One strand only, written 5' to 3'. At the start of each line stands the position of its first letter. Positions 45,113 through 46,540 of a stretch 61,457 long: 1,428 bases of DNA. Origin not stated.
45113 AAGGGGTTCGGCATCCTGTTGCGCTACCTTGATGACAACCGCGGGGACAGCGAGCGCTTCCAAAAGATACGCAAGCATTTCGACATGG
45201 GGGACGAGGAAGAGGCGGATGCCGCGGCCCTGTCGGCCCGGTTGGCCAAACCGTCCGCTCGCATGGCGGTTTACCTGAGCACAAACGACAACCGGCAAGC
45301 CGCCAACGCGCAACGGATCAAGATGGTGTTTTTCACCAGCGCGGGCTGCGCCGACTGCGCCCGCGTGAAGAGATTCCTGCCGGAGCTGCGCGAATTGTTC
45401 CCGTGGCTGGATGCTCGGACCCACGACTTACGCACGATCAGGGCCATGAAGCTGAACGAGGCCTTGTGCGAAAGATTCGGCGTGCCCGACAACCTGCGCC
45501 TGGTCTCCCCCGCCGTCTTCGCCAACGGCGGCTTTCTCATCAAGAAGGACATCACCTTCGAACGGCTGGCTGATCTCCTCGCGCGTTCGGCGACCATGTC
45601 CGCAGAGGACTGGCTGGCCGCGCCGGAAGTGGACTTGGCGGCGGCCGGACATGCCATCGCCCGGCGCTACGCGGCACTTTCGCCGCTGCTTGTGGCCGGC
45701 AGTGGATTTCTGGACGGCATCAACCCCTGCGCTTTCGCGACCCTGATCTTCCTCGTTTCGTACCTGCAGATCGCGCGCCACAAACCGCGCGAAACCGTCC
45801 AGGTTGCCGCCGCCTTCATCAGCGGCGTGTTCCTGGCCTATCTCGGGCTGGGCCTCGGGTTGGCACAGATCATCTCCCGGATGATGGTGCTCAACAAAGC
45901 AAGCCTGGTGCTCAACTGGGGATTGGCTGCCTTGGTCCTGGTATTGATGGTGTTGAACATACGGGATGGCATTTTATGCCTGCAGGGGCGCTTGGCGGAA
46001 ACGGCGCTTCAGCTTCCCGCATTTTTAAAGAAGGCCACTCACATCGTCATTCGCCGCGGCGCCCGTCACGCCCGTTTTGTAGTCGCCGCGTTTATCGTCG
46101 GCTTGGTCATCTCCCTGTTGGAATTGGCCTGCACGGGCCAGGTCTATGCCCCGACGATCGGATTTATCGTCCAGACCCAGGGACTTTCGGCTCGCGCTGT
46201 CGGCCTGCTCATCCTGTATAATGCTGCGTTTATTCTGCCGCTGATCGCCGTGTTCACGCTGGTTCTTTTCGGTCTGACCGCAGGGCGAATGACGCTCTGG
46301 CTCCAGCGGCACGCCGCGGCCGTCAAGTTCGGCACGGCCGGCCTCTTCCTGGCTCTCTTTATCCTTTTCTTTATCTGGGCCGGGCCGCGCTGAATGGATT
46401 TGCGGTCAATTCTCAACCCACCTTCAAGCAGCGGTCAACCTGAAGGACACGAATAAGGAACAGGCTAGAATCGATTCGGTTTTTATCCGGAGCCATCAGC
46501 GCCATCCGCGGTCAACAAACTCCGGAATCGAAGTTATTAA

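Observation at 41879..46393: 1,504-aa thioredoxin-HEAT-thioredoxin-DsbD/CcdA-like fusion as the terminal gene of the Bat-like operon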

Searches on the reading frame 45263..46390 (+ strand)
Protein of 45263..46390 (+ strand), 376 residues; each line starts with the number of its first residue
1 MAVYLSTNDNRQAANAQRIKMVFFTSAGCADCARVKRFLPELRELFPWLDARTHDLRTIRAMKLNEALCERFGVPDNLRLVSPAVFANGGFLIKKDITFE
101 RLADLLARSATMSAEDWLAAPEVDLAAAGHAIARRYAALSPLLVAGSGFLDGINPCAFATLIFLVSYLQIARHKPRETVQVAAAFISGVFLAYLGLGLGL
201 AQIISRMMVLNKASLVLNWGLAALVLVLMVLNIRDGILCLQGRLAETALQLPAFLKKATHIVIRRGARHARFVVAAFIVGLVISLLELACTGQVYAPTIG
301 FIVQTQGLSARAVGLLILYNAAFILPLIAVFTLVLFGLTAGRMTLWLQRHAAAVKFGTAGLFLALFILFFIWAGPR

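Call 5: search_protein_families(library=pfam, proteins=[window:45263-46390:+], max_evalue=10)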
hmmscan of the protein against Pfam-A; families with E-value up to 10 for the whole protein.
seq(376 aa): 3 families
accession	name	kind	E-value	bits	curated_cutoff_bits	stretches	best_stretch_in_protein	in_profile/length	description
PF19850.4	DUF6325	-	0.023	15.2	23.4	1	159-234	31-104/141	Family of unknown function (DUF6325)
PF00462.30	Glutaredoxin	-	0.039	14.6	22.9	1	22-43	2-23/60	Glutaredoxin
PF13098.12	Thioredoxin_2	-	0.25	12.1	27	1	14-43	2-31/104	Thioredoxin-like domain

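Call 7: find_homologous_proteins(query=window:45263-46390:+, max_evalue=0.001)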
Query seq(376 aa) (376 aa): 1487 proteins with E <= 0.001 among 8000 candidates; the best 120 are listed.
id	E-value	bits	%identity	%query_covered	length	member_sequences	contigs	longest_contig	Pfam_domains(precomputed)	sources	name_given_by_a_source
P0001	4.5e-138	479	60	96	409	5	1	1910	-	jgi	jgi:cytochrome c biogenesis protein CcdA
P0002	2.5e-113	397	61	82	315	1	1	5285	-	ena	-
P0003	3.9e-112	393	60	80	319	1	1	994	-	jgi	jgi:cytochrome c biogenesis protein CcdA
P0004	6.9e-108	379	55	85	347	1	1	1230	-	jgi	-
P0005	3.3e-107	377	48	96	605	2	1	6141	-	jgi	jgi:cytochrome c biogenesis protein CcdA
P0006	4.4e-106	373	52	97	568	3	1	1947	-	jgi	jgi:cytochrome c biogenesis protein CcdA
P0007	6.3e-106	373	52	90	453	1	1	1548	-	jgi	jgi:cytochrome c biogenesis protein CcdA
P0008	6.5e-106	373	53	91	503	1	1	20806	-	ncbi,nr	ncbi:MAG: hypothetical protein PHQ12_03845, partial [Chthoniobacteraceae bacterium]|nr:hypothetical 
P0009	6.9e-106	373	54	83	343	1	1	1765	-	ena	-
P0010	2.0e-104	368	54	85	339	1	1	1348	-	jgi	jgi:cytochrome c biogenesis protein CcdA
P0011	2.0e-104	368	50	98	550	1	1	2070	-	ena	-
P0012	1.8e-103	365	52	96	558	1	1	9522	-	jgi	jgi:cytochrome c biogenesis protein CcdA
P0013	1.2e-102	362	50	96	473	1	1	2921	-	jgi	jgi:cytochrome c biogenesis protein CcdA/glutaredoxin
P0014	1.8e-102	362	48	95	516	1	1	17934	-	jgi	jgi:cytochrome c biogenesis protein CcdA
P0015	4.6e-101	357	49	92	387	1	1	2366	PF13098.14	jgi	-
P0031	1.5e-90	322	45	91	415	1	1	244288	-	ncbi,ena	-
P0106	1.3e-69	253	40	93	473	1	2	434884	-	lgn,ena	-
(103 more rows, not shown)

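Call 8: search_solved_structures(query=window:45263-46390:+, max_evalue=10)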
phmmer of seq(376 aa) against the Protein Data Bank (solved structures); distinct sequences matched with E-value up to 10: 1.
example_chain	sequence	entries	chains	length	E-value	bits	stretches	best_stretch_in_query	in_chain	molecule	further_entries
6iev_A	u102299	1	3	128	1.7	11.3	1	3-58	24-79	Designed protein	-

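Call 16: search_solved_structures(query=A1, max_evalue=10, show_alignments=3)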
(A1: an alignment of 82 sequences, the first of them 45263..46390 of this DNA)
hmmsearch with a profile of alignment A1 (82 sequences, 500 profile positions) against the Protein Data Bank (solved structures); distinct sequences matched with E-value up to 10: 106 (the best 60 are shown).
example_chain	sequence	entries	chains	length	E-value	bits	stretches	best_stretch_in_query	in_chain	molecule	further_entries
9l08_A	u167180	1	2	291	3e-06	29.6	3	117-160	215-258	Covalently Connected Cytochrome c555 trimer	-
4xvw_A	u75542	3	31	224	8.4e-05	24.8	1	89-175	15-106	DsbA-like protein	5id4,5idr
1z7p_A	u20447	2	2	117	0.00026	23.2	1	131-213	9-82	glutaredoxin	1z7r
2e7p_A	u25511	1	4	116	0.00026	23.1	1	131-212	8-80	Glutaredoxin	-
7vu4_A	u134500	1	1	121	0.00054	22.1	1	133-188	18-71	de novo design protein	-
5kqa_A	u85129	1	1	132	0.00066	21.8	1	130-195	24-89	Glutaredoxin-glutathione complex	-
6mhh_A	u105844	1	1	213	0.00067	21.8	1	98-175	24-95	Metal resistance protein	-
1j08_A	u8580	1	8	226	0.0023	20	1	141-191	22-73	glutaredoxin-like protein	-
8t4c_A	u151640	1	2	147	0.0024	19.9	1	122-200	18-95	Thioredoxin oxidoreductase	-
6nen_A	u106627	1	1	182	0.0029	19.7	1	132-175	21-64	Copper resistance protein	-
1a8l_A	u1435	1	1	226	0.0043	19.1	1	141-190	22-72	PROTEIN DISULFIDE OXIDOREDUCTASE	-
2l6c_A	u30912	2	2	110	0.0049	18.9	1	144-183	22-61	Thioredoxin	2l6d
4rqr_A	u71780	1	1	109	0.0049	18.9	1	140-216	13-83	Glutaredoxin-1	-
1jhb_A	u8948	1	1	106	0.0052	18.9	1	141-216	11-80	GLUTAREDOXIN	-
7vqv_A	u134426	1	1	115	0.0094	18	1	139-185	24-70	de novo designed protein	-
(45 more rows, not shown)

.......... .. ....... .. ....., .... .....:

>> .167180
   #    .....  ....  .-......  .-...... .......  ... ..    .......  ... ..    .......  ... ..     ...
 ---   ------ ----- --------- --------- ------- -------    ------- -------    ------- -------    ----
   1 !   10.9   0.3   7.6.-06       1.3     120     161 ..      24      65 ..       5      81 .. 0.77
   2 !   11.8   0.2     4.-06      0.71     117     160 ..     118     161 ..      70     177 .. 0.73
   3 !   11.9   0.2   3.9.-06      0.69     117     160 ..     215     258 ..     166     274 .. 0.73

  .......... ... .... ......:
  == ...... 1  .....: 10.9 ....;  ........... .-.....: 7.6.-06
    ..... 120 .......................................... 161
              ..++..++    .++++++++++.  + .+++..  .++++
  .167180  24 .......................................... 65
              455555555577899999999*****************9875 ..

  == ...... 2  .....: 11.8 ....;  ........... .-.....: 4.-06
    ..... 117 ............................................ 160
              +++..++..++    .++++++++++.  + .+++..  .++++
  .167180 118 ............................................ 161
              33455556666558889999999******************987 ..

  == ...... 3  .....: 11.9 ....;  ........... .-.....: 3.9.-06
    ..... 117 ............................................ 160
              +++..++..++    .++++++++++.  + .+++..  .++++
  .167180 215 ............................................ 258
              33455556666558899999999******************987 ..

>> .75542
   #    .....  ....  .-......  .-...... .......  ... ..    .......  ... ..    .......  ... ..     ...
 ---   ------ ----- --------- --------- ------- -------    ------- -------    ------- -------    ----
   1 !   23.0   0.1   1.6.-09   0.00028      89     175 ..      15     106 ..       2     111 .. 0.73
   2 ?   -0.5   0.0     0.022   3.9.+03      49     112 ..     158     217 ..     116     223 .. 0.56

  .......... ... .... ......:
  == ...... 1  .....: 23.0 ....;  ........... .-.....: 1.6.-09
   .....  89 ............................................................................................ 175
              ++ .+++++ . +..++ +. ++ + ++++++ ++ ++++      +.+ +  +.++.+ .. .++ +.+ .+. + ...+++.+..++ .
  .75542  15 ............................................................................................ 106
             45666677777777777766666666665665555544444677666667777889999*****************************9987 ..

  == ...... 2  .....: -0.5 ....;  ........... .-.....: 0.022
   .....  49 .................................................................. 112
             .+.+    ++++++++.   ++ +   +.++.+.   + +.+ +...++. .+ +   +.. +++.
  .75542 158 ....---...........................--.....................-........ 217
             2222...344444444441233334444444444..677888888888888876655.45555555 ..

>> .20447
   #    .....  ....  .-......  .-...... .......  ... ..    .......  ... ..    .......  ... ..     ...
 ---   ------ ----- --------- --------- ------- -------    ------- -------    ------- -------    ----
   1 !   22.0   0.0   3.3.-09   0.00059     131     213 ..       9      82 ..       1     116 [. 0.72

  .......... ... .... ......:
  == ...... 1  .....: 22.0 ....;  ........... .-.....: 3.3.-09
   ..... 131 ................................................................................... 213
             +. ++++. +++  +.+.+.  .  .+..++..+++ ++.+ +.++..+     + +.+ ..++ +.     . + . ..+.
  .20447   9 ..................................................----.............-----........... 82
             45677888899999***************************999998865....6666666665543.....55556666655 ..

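Call 18: search_protein_families(library=pfam, alignment_id=A1, max_evalue=1)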
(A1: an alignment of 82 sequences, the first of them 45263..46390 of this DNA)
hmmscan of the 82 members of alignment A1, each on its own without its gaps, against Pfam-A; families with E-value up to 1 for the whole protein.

A. member 1, window:45263-46390:+ (376 aa): 3 families
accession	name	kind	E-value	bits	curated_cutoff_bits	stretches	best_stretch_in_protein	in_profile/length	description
PF19850.4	DUF6325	-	0.023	15.2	23.4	1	159-234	31-104/141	Family of unknown function (DUF6325)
PF00462.30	Glutaredoxin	-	0.039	14.6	22.9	1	22-43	2-23/60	Glutaredoxin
PF13098.12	Thioredoxin_2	-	0.25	12.1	27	1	14-43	2-31/104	Thioredoxin-like domain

B. families by the number of members that match (of 82 scanned): 64 families (the first 25 are shown)
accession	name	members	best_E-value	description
PF00462.30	Glutaredoxin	62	3.7e-08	Glutaredoxin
PF05768.20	Glrx-like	56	4.7e-06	Glutaredoxin-like domain (DUF836)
PF13098.12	Thioredoxin_2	45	1.8e-07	Thioredoxin-like domain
PF00085.26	Thioredoxin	25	0.00093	Thioredoxin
PF13462.12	Thioredoxin_4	15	0.00016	Thioredoxin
PF07610.17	DUF1573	11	2.4e-21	Protein of unknown function (DUF1573)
PF22544.2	HYDIN_VesB_CFA65-like_Ig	11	9.9e-17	HYDIN/CFA65/VesB-like, Ig-like domain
PF13728.12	TraF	11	0.0018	F plasmid transfer operon protein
PF13905.12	Thioredoxin_8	11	0.019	Thioredoxin-like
PF13646.12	HEAT_2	6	9.3e-06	HEAT repeats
PF14595.12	Thioredoxin_9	6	0.012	Thioredoxin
PF09321.15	DUF1978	6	0.045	Domain of unknown function (DUF1978)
PF13386.12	DsbD_2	4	4.9e-05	Cytochrome C biogenesis protein transmembrane region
PF02985.28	HEAT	4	0.0026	HEAT repeat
PF00578.27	AhpC-TSA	4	0.023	AhpC/TSA family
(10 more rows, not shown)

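Call 21: predict_structure(alignment_id=A1)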
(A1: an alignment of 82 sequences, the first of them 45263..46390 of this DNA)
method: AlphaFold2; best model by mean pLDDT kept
length: 376 residues; sequences in the alignment: 82
mean_pLDDT: 86.9   pTM: 0.79
mean pLDDT of the five models: 86.9, 85.0, 84.4, 83.6, 83.4
residues with pLDDT >= 90: 202; 70-90: 137; 50-70: 32; < 50: 5
segments of 3 or more residues with pLDDT < 50: 1-3
pLDDT, mean of each block of 10 residues (from residue 1): 51 71 92 96 96 93 96 96 97 97 97 87 94 89 92 83 80 86 94 88 68 84 92 95 85 75 76 92 86 72 84 93 94 83 85 92 91 73
secondary structure, 60 per line:
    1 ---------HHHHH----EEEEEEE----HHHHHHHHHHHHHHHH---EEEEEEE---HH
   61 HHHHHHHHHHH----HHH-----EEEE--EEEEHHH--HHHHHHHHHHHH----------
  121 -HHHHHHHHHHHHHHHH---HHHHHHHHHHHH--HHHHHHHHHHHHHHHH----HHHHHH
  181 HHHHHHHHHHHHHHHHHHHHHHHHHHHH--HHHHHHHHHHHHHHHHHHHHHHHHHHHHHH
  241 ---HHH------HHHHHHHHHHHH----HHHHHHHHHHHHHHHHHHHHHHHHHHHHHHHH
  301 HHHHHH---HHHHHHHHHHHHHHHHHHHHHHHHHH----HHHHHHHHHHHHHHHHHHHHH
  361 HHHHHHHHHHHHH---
elements in order: H10-14 E19-25 H30-45 E49-55 H59-71 E84-87 E90-93 H99-110 H122-137 H141-152 H155-170 H175-208 H211-240 H253-264 H269-306 H310-335 H340-373

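Call 23: fold_search(model_id=the predicted structure, library=pdb)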
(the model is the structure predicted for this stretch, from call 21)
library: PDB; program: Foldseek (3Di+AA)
matches with E <= 10: 781; with E <= 0.001: 0
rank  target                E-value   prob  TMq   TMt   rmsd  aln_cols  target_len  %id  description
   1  6ibl_A                8.3e-03  0.80  0.19  0.18  18.7       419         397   11  ACTIVATED TURKEY BETA1 ADRENOCEPTOR WITH BOUND AGONIST FORMOTEROL AND NANOBODY Nb80 (released 2019-01-09)
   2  6ibl_B                1.1e-02  0.75  0.19  0.18  19.9       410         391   11  ACTIVATED TURKEY BETA1 ADRENOCEPTOR WITH BOUND AGONIST FORMOTEROL AND NANOBODY Nb80 (released 2019-01-09)
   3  2e0q                  1.4e-02  1.00  0.17  0.50   9.2       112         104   21  Crystal structure of K53E thioredoxin from Sulfolobus tokodaii strain7 (released 2007-10-02)
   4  3hhv                  2.0e-02  1.00  0.17  0.52   7.6       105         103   17  The crystal structure of the Thioredoxin A2 from Sulfolobus solfataricus (released 2009-10-27)
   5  2oe3_B                4.4e-02  1.00  0.18  0.59   9.4       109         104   13  Crystal Structure of Mitochondrial Thioredoxin 3 from Saccharomyces cerevisiae (oxidized form) (released 2008-01-08)
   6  6zmu_A                4.8e-02  1.00  0.19  0.55   6.0       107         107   14  Crystal structure of the germline-specific thioredoxin protein Deadhead (Thioredoxin-1) from Drospohila melanogaster,  (released 2020-10-21)
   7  3dxb_D                4.8e-02  1.00  0.19  0.31  10.0       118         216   16  Structure of the UHM domain of Puf60 fused to thioredoxin (released 2008-10-28)
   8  2h74_A                5.0e-02  1.00  0.18  0.53   9.4       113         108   15  Crystal Structure of Thioredoxin Mutant D2E in Hexagonal (p61) Space Group (released 2007-05-15)
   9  2yn1_A                5.5e-02  1.00  0.19  0.60   8.8       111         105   14  Crystal Structure of Ancestral Thioredoxin Relative to Last Gamma- Proteobacteria Common Ancestor (LGPCA) from the Pre (released 2013-08-21)
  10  1v98_A                5.8e-02  1.00  0.18  0.60   4.2       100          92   18  Crystal Structure Analysis of Thioredoxin from Thermus thermophilus (released 2005-02-01)
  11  2fch_C                6.0e-02  1.00  0.17  0.51   9.4       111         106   15  Crystal Structure of Thioredoxin Mutant G74S (released 2005-12-27)
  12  3f3r_B                6.3e-02  1.00  0.19  0.60   8.8       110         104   13  Crystal structure of yeast Thioredoxin1-glutathione mixed disulfide complex (released 2009-10-20)
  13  2h72_A                6.3e-02  1.00  0.19  0.58   9.1       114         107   13  Crystal Structure of Thioredoxin mutant E85D in Hexagonal (p61) Space Group (released 2007-05-15)
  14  4o32_A                6.6e-02  1.00  0.18  0.62   4.4        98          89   18  Structure of a malarial protein (released 2014-12-24)
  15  2tir                  6.9e-02  1.00  0.19  0.60   8.8       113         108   13  CRYSTAL STRUCTURE ANALYSIS OF A MUTANT ESCHERICHIA COLI THIOREDOXIN IN WHICH LYSINE 36 IS REPLACED BY GLUTAMIC ACID (released 1993-10-31)
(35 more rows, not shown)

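Call 39: find_encoding_contigs(protein=P0031, flank=8000, max_places=1)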
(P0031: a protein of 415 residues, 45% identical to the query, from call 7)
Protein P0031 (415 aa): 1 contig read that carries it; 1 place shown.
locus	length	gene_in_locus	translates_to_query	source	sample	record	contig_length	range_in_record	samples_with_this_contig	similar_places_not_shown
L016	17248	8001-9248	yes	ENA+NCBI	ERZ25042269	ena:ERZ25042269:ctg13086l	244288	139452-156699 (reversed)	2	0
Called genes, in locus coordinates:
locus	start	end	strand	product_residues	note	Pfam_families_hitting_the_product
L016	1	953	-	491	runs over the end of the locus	PF14498:Glyco_hyd_65N_2, PF22124:Glyco_hydro_95_cat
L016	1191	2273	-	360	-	PF08240:ADH_N, PF00107:ADH_zinc_N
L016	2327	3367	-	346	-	PF00248:Aldo_ket_red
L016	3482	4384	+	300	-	PF14525:AraC_binding_2 (weak), PF12833:HTH_18, PF00165:HTH_AraC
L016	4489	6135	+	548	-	PF00657:Lipase_GDSL (faint), PF13472:Lipase_GDSL_2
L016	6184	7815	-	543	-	PF00782:DSPc, PF22784:PTP-SAK, PF22785:Tc-R-P, PF01513:NAD_kinase (weak), PF00781:DAGK_cat, PF19279:YegS_C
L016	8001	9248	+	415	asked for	-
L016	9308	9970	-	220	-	PF05719:GPP34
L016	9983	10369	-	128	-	-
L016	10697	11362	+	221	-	PF00072:Response_reg, PF08281:Sigma70_r4_2 (weak), PF00196:GerE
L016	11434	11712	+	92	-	-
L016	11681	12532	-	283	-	PF01903:CbiX (faint)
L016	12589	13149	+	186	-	PF00691:OmpA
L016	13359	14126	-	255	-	PF02080:TrkA_C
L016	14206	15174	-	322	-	PF00685:Sulfotransfer_1 (weak)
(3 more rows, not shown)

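Call 40: find_encoding_contigs(protein=P0106, flank=8000, max_places=1)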
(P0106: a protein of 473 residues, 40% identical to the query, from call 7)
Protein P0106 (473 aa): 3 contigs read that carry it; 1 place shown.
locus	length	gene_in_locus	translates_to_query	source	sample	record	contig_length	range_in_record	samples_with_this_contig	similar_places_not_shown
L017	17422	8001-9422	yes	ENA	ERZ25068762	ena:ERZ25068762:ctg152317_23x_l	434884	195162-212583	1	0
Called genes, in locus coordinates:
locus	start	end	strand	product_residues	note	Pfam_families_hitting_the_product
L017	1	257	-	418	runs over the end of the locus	PF02844:GARS_N, PF01071:GARS_A, PF02786:CPSase_L_D2 (weak), PF02843:GARS_C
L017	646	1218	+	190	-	PF07610:DUF1573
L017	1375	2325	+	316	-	-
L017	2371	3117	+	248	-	-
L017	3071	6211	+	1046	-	PF07691:PA14, PF10528:GLEYA (faint), PF00754:F5_F8_type_C, PF22633:F5_F8_type_C_2, PF18884:TSP3_bac (faint), PF07691:PA14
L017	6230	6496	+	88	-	-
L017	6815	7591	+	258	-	-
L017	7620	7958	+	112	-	-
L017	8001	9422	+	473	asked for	-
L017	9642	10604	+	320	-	PF20511:PMI_typeI_cat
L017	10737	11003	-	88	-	PF00589:Phage_integrase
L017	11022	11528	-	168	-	PF00589:Phage_integrase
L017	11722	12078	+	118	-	-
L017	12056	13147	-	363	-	PF01609:DDE_Tnp_1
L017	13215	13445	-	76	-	-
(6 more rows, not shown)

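Call 67: search_protein_families(library=ncbifam, alignment_id=A1, max_evalue=0.1)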
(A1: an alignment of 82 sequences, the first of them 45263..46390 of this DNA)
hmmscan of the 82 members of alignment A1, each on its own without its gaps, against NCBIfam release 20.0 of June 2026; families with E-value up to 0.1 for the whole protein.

A. member 1, window:45263-46390:+ (376 aa): 1 family
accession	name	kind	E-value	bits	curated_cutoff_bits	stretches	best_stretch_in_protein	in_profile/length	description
NF040495.1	tranport_ArsG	equivalog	0.035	13.5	200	1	148-368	14-219/225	aromatic aminobenezylarsenical efflux permease ArsG family transporter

B. families by the number of members that match (of 82 scanned): 43 families (the first 25 are shown)
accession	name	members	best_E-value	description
NF040495.1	tranport_ArsG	79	1.6e-08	aromatic aminobenezylarsenical efflux permease ArsG family transporter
TIGR02180.1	GRX_euk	23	0.0001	glutaredoxin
TIGR02196.1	GlrX_YruB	19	0.00046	glutaredoxin-like protein, YruB-family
TIGR02190.1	GlrX-dom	18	0.00016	glutaredoxin-family domain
NF047697.1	ThioredTrxAClost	17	1.7e-07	thioredoxin TrxA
TIGR02738.1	TrbB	15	2.6e-07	type-F conjugative transfer system pilin assembly thiol-disulfide isomerase TrbB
TIGR02189.1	GlrX-like_plant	14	0.0015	glutaredoxin-like family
NF008401.0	PRK11200.1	13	0.00018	GrxA family glutaredoxin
NF041425.1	OS_HP2_seleno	11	7.8e-15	OS_HP2 family (seleno)protein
TIGR02181.1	GRX_bact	9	0.00035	glutaredoxin 3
TIGR02187.2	PDO_seleno_TRX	9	0.0014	protein disulfide oxidoreductase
NF041212.1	Uxx_star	9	0.014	Uxx-star family glutaredoxin-like (seleno)protein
TIGR02740.1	TraF-like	8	0.0043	TraF-like protein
TIGR00411.1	redox_disulf_1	8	0.0053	MJ0307 family thioredoxin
NF001419.0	PRK00293.1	6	7.8e-05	protein-disulfide reductase DsbD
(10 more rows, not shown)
